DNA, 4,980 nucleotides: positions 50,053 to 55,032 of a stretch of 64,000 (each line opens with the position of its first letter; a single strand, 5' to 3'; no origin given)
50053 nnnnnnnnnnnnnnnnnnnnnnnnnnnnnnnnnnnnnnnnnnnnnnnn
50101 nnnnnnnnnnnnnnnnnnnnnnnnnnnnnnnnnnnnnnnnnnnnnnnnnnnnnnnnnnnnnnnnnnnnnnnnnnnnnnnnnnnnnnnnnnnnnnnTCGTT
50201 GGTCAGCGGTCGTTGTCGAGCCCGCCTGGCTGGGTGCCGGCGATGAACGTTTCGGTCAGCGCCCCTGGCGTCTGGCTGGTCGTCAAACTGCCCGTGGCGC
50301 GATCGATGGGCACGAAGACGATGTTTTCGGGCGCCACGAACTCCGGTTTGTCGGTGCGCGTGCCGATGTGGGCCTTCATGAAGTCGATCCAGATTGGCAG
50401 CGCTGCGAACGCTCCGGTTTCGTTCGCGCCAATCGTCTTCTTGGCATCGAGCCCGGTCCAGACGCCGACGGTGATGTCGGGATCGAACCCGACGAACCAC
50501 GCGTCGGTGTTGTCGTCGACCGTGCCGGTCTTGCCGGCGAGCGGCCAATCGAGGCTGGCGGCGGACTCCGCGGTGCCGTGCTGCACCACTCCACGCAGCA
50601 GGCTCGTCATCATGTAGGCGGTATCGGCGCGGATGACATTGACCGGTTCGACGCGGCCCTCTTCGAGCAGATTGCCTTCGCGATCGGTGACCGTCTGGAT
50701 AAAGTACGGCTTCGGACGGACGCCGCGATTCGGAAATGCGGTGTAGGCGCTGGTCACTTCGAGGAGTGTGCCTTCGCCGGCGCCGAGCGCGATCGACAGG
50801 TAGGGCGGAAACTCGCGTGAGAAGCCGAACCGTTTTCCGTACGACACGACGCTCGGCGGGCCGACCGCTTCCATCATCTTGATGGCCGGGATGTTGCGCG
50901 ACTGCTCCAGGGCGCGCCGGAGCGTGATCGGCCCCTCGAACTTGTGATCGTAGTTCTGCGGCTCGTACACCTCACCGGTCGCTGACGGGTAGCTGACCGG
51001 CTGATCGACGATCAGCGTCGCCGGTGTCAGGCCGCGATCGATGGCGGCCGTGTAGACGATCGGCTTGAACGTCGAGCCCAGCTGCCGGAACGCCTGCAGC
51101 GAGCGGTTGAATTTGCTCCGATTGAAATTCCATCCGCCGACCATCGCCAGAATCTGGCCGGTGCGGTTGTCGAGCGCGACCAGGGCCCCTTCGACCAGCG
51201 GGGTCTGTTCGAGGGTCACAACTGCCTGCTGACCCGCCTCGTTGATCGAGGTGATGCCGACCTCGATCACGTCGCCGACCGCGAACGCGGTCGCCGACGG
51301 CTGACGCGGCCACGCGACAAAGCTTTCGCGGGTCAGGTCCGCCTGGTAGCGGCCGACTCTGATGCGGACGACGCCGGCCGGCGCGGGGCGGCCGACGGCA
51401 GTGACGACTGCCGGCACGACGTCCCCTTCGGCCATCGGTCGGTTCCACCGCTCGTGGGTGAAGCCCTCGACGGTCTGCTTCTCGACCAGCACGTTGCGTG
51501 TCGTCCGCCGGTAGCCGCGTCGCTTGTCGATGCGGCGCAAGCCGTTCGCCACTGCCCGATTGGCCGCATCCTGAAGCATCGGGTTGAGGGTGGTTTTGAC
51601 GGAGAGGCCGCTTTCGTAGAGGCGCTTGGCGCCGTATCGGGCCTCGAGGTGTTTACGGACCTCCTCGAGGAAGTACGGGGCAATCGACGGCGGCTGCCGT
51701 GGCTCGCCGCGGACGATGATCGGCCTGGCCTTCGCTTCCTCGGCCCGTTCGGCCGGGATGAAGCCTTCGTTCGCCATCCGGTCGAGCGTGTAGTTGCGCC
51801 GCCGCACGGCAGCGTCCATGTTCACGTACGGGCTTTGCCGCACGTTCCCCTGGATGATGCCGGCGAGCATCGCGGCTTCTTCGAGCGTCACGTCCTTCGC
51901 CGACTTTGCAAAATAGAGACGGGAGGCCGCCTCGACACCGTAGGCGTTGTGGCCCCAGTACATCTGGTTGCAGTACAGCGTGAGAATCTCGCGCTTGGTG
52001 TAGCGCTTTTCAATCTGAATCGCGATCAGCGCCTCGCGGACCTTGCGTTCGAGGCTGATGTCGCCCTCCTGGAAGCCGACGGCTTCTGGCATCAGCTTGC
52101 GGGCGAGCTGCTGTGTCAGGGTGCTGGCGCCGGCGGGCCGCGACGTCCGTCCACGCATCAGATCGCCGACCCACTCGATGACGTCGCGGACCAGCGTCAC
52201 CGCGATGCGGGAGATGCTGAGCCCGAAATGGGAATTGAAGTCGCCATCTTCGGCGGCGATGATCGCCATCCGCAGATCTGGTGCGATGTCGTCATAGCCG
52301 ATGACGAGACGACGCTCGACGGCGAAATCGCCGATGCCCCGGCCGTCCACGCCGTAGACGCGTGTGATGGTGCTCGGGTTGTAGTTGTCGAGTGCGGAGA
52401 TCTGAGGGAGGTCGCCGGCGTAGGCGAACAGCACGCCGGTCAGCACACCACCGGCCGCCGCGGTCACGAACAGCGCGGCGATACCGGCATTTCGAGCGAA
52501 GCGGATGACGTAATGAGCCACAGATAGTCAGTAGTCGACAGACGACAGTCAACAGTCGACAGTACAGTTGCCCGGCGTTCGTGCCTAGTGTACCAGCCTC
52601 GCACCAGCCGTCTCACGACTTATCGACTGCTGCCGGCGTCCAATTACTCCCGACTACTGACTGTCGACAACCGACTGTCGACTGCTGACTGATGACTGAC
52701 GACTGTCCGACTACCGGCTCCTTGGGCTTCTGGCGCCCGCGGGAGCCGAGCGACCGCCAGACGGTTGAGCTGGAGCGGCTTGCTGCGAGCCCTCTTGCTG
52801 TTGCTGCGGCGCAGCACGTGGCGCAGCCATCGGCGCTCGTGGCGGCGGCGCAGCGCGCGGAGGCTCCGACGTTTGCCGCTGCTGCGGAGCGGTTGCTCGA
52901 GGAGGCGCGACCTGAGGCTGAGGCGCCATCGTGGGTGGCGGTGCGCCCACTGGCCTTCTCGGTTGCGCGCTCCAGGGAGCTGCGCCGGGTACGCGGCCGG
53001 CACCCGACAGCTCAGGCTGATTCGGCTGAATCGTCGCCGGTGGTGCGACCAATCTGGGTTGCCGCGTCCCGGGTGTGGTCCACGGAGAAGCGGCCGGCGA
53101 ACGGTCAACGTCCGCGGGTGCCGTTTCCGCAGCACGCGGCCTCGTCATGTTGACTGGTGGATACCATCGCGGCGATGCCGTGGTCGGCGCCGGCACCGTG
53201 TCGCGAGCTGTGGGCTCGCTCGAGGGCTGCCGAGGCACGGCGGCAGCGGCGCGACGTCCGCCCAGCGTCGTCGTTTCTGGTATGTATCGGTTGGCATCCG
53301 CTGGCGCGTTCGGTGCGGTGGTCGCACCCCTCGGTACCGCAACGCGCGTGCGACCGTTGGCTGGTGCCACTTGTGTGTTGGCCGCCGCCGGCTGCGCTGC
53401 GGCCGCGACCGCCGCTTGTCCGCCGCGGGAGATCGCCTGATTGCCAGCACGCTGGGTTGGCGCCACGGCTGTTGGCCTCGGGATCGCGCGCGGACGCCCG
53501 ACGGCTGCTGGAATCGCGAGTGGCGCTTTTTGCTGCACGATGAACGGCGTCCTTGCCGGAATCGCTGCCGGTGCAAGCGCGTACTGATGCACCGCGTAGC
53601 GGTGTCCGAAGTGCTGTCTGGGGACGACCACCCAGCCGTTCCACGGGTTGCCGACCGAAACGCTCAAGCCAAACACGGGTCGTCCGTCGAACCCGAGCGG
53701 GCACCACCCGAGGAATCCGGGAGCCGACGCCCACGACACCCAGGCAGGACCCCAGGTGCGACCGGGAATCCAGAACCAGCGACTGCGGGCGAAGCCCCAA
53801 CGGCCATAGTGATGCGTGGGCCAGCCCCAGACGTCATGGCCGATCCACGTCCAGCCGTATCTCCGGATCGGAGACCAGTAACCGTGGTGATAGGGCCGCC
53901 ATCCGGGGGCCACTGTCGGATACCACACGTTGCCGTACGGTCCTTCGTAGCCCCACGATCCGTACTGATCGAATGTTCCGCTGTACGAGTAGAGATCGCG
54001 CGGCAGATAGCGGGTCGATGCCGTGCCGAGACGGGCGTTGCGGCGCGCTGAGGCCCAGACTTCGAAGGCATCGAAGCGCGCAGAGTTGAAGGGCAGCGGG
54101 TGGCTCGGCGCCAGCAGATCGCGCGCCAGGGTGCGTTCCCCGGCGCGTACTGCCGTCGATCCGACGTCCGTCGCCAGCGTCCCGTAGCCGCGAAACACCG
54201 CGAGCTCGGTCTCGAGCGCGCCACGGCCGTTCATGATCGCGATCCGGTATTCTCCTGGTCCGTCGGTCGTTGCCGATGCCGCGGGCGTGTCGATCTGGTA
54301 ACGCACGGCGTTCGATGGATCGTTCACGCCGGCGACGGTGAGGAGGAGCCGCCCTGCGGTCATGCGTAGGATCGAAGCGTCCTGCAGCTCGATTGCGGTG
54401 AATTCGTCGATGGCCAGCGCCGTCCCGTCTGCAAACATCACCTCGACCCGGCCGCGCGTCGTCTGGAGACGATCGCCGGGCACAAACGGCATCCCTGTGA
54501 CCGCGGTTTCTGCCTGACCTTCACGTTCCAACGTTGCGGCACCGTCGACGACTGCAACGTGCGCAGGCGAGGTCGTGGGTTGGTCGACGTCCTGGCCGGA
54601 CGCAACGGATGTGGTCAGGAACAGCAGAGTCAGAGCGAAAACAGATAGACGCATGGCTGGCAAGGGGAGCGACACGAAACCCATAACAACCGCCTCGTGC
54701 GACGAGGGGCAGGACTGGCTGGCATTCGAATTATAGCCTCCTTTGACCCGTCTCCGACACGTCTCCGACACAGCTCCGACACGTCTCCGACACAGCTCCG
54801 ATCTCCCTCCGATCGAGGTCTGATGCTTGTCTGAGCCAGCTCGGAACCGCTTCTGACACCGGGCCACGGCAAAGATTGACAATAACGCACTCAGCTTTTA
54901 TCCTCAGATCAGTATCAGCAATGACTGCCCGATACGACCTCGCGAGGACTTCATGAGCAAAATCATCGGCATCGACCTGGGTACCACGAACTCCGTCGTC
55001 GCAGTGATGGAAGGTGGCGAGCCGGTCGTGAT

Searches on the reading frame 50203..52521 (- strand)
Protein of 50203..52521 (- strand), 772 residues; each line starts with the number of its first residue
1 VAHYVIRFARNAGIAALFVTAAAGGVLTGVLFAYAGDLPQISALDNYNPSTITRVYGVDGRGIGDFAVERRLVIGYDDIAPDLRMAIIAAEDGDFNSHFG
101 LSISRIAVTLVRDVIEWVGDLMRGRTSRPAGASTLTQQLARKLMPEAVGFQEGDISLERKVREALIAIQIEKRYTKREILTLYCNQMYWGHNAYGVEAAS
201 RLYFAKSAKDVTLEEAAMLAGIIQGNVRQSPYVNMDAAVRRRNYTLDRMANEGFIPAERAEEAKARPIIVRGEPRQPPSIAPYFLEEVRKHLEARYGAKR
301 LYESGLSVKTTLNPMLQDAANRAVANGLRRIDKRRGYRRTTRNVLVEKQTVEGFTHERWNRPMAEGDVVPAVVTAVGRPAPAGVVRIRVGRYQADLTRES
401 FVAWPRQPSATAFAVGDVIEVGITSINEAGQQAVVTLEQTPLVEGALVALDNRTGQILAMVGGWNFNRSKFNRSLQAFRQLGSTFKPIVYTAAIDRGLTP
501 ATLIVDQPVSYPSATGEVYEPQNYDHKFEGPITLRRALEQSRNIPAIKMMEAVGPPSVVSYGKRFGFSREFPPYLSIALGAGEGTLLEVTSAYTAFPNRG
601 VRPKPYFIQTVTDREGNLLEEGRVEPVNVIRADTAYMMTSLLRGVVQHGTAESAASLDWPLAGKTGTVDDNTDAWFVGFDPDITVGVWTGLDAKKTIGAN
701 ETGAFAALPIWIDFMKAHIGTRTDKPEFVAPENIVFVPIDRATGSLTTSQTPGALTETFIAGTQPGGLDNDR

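Call 23: search_protein_families(library=pfam, proteins=[window:50203-52521:-], max_evalue=0.01)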
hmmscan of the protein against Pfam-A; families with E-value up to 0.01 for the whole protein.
window:50203-52521:- (772 aa): 2 families
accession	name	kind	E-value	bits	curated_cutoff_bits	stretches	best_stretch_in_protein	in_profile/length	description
PF00912.28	Transgly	-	1.4e-48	165.1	27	1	63-249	5-177/178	Transglycosylase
PF00905.27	Transpeptidase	-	2.5e-34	119.3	22.1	1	445-682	1-267/299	Penicillin binding protein transpeptidase domain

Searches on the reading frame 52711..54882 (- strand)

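Call 23: search_protein_families(library=pfam, proteins=[window:52711-54882:-], max_evalue=0.01)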
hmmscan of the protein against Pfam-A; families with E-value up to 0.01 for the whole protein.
window:52711-54882:- (723 aa): 2 families
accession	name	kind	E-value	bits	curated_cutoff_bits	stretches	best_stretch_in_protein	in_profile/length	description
PF20245.3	DUF6600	-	5.8e-27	94.2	27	1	303-398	3-100/102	Family of unknown function (DUF6600)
PF04773.18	FecR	-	7.8e-06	26.7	24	1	138-215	2-81/97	FecR protein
